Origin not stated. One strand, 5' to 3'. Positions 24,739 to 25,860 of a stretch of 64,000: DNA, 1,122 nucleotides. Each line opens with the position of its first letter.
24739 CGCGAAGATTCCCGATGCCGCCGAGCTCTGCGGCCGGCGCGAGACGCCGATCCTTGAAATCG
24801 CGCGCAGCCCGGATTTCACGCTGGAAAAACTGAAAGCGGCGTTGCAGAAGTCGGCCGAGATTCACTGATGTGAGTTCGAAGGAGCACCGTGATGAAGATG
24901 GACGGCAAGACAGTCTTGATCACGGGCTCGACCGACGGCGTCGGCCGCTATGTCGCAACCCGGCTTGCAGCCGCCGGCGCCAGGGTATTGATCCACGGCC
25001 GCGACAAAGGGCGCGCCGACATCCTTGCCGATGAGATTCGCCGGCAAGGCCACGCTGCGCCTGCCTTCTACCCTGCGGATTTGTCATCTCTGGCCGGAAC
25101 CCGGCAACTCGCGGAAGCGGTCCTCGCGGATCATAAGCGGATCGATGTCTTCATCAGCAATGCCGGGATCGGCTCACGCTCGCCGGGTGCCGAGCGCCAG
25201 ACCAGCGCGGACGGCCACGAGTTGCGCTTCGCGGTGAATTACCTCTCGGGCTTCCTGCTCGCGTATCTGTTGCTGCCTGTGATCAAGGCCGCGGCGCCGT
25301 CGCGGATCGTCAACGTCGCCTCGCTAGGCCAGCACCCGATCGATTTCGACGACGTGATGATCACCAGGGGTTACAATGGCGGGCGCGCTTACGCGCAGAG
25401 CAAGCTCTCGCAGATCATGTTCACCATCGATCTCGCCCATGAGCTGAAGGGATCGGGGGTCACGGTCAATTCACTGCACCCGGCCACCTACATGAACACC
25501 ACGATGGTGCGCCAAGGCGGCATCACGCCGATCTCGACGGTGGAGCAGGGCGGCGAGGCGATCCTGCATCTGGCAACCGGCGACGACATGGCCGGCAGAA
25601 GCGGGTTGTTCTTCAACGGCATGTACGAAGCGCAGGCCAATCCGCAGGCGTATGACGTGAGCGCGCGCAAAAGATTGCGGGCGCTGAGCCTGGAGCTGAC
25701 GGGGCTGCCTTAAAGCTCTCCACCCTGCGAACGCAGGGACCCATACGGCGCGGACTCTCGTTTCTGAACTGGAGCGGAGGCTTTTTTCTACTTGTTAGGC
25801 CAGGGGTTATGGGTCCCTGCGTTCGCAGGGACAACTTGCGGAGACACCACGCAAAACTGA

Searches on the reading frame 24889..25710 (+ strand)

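Call 10: search_protein_families(library=pfam, proteins=[window:24889-25710:+], max_evalue=0.001)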
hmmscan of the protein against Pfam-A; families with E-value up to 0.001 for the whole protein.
window:24889-25710:+ (274 aa): 3 families
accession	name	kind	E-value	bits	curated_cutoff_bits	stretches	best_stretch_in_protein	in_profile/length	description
PF00106.31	adh_short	-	1.6e-31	109.7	26.6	1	7-208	1-188/195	short chain dehydrogenase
PF13561.12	adh_short_C2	-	6.1e-22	78.8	27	1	16-209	6-183/236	Enoyl-(Acyl carrier protein) reductase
PF08659.16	KR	-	3.2e-06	27.6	22.6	1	8-99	2-96/180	KR domain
